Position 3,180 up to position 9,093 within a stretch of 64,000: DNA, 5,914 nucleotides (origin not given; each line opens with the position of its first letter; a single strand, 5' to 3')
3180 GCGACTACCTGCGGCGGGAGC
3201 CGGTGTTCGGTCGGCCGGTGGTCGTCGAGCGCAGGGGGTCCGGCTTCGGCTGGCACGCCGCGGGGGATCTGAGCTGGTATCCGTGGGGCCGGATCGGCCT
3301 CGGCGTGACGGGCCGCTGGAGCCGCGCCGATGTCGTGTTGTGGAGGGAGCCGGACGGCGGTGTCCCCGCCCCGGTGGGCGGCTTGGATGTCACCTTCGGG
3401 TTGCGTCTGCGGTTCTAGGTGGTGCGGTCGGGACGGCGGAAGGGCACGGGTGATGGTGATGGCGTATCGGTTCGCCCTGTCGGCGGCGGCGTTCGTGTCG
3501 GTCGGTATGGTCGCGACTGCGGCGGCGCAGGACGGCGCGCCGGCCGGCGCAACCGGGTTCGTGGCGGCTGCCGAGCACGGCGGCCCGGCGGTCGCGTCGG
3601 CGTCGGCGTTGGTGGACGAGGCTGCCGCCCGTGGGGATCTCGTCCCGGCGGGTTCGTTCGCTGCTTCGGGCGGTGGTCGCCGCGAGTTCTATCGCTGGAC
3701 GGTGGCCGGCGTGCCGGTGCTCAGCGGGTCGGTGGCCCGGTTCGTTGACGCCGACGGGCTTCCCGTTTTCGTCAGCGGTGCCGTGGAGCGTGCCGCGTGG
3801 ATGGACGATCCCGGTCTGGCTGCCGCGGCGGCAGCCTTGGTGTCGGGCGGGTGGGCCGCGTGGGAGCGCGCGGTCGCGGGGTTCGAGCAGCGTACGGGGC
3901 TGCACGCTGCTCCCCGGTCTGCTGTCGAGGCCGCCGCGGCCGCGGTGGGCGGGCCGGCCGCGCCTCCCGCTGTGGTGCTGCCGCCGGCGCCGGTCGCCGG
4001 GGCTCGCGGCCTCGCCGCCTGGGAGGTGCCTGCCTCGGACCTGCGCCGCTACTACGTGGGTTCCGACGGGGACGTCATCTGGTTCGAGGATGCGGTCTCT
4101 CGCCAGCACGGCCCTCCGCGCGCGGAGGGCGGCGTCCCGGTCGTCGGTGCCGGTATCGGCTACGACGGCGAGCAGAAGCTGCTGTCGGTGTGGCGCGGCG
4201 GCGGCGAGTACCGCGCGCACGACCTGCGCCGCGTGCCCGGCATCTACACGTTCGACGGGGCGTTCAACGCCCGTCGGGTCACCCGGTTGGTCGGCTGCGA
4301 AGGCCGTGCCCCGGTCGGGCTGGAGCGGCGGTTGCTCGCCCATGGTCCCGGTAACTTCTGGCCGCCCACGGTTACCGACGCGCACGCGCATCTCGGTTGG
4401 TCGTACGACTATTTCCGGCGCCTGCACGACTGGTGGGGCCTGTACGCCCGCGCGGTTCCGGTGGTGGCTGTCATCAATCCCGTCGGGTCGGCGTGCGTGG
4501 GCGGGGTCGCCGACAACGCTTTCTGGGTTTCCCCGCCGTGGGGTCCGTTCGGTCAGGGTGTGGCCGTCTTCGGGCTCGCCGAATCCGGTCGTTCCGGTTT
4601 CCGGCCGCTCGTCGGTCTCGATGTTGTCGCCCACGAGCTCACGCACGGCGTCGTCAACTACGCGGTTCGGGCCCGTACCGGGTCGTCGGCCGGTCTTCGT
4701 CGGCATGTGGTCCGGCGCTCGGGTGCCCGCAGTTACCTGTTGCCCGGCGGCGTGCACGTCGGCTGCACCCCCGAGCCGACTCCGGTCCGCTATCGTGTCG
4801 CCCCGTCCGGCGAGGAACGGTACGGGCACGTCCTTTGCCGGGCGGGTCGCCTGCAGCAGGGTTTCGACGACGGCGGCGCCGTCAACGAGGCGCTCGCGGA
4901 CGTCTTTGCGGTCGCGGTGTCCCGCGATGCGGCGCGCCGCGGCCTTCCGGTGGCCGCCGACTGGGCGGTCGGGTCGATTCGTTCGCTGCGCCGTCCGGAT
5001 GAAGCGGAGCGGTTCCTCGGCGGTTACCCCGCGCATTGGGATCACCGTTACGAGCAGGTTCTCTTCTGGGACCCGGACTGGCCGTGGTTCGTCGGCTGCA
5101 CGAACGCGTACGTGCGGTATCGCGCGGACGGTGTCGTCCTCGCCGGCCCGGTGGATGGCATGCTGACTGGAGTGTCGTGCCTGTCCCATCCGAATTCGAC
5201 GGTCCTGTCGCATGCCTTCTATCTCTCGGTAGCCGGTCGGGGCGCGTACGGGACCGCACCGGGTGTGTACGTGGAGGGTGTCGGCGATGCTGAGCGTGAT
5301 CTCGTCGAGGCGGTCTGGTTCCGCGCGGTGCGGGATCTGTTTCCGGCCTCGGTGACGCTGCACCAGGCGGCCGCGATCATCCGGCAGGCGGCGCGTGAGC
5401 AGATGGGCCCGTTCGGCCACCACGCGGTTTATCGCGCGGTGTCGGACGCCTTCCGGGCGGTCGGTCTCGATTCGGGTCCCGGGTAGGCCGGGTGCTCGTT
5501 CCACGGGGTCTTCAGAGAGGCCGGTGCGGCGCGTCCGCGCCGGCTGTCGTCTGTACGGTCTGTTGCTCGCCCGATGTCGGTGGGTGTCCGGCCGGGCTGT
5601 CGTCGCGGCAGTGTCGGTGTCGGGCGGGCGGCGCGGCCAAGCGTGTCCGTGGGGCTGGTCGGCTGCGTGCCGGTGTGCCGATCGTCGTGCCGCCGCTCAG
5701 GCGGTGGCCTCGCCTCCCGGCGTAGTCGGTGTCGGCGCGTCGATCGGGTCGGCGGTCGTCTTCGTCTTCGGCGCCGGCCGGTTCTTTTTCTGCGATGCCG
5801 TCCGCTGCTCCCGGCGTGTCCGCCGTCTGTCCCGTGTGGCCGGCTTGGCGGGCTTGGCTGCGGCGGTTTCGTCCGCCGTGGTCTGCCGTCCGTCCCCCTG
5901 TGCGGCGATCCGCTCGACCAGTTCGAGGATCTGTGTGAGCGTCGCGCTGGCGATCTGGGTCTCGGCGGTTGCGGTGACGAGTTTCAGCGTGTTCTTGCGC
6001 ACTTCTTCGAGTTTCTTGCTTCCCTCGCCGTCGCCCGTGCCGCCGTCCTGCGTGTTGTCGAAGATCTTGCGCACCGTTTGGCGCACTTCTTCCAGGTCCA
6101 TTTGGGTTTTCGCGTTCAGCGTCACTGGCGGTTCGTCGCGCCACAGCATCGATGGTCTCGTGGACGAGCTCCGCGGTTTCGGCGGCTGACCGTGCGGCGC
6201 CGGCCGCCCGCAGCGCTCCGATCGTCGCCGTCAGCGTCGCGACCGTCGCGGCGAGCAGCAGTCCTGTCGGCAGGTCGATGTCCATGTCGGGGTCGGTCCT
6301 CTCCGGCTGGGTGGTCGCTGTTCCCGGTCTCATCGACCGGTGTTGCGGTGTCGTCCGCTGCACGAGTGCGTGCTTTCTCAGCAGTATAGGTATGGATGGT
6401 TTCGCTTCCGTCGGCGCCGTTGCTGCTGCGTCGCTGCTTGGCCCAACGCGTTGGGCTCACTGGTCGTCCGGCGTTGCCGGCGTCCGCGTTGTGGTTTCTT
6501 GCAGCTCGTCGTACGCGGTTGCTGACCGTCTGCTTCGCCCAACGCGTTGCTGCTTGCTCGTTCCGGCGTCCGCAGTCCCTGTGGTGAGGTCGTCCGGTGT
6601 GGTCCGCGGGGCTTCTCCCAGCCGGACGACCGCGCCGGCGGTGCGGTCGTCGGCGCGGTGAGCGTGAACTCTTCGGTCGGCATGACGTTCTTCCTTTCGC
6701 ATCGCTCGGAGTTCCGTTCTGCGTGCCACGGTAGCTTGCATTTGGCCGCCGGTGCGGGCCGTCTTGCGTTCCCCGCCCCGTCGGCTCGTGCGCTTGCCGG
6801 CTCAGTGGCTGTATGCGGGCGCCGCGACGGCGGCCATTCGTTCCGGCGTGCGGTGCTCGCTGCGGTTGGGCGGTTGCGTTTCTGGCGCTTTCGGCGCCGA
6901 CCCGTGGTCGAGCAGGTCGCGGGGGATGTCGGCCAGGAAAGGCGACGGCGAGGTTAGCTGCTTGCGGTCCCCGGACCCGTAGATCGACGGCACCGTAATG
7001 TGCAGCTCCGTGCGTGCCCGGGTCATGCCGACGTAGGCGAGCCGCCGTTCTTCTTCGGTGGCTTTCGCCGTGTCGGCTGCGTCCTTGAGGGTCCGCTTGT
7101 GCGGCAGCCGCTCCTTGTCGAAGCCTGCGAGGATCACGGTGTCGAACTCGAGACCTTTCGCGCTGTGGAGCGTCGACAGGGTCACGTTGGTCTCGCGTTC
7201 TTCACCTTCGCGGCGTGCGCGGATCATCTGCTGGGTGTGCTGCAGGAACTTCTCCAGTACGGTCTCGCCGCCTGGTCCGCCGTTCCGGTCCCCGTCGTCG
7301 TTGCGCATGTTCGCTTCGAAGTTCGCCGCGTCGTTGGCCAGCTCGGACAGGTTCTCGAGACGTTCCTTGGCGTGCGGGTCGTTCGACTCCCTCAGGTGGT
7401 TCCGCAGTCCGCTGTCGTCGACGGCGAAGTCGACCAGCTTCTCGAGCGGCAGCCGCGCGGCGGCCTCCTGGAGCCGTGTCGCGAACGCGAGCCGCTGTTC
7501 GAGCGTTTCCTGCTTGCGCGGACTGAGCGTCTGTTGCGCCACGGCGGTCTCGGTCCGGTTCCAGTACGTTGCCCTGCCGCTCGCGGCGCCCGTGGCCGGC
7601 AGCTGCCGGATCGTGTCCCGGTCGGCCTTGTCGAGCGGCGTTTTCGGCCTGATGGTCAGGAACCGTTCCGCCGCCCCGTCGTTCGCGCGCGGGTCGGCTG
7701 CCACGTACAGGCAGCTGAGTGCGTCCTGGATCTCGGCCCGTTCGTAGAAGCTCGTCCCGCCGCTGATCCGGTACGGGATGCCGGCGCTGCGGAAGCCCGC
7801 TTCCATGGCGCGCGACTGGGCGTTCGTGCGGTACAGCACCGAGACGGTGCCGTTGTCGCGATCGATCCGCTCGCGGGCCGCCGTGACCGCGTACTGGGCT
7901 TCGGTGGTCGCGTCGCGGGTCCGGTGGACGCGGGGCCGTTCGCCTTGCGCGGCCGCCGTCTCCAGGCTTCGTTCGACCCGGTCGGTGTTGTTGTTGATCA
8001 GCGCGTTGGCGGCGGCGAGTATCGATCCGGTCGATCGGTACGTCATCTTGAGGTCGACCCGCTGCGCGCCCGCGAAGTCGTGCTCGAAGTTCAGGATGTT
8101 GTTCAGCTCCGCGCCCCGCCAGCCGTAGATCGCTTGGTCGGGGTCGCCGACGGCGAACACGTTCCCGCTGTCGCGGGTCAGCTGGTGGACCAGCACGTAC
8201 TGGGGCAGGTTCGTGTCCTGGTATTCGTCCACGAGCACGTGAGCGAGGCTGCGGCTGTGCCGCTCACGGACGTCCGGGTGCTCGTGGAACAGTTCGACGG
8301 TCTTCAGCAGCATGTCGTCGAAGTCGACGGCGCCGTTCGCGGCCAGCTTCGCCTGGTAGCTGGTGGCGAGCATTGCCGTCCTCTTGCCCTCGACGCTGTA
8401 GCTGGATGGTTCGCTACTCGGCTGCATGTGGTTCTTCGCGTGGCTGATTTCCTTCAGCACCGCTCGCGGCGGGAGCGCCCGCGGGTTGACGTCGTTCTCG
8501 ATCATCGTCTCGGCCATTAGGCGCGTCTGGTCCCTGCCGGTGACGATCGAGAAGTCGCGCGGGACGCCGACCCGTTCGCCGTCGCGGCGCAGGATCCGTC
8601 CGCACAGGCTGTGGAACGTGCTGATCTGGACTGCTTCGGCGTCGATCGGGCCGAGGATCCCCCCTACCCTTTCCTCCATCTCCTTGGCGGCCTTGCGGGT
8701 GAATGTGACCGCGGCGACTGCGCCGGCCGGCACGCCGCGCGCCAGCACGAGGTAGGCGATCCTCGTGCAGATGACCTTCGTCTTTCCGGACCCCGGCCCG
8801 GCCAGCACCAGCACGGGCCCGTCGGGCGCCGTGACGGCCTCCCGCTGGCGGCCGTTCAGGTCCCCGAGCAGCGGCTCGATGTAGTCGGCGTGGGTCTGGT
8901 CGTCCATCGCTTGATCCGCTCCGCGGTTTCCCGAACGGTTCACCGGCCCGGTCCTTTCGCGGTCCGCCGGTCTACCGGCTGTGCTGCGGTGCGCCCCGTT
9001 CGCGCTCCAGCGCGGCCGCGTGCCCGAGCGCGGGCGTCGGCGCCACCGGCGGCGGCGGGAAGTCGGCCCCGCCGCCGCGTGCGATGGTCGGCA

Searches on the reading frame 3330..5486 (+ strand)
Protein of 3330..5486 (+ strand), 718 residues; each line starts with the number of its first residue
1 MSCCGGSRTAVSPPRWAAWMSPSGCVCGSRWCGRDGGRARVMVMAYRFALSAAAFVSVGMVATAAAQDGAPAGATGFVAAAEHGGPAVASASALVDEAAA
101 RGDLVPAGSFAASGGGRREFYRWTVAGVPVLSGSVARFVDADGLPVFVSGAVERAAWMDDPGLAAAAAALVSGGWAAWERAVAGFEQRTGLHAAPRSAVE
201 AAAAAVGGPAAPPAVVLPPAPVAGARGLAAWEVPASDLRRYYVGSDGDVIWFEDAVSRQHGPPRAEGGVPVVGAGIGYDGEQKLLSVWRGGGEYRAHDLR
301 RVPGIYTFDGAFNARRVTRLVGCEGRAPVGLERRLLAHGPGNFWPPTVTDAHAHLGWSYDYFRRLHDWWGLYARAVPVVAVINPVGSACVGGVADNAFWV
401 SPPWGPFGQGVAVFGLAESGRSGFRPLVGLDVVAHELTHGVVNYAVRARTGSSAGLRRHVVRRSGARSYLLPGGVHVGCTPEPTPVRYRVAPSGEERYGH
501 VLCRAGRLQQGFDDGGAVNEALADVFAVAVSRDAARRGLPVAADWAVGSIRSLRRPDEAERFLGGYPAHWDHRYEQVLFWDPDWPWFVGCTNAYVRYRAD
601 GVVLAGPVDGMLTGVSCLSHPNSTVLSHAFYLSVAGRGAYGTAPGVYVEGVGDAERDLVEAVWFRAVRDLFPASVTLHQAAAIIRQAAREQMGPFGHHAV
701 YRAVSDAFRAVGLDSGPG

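Call 77: search_protein_families(library=pfam, proteins=[window:3330-5486:+], max_evalue=0.001)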
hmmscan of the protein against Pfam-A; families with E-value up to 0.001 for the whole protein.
window:3330-5486:+ (718 aa): 2 families
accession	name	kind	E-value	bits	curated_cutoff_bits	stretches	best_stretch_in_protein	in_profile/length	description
PF01447.24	Peptidase_M4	-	8e-13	49.5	22.4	1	273-442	2-144/145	Thermolysin metallopeptidase, catalytic domain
PF02868.21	Peptidase_M4_C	-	1.4e-12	48.2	24.4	1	514-712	8-164/165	Thermolysin metallopeptidase, alpha-helical domain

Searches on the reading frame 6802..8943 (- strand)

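Call 77: search_protein_families(library=pfam, proteins=[window:6802-8943:-], max_evalue=0.001)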
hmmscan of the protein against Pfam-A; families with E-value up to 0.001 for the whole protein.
window:6802-8943:- (713 aa): 6 families
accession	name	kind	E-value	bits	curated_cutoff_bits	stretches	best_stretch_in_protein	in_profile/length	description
PF00580.27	UvrD-helicase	-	2.5e-78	263.9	23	1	29-290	1-270/271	UvrD/REP helicase N-terminal domain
PF13361.12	UvrD_C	-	5.2e-51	174.5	25.6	1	297-651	2-347/350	UvrD-like helicase C-terminal domain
PF13245.12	AAA_19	-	4.8e-25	88.7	25.1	1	33-274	1-132/134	AAA domain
PF13538.12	UvrD_C_2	-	1.1e-09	38.4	27.4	0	627-649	29-51/52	UvrD-like helicase C-terminal domain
PF13604.12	AAA_30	-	1.3e-07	32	27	0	29-94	2-67/191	AAA domain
PF01443.25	Viral_helicase1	-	2.2e-07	31.4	21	0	560-649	157-226/228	Viral superfamily 1 RNA helicase core domain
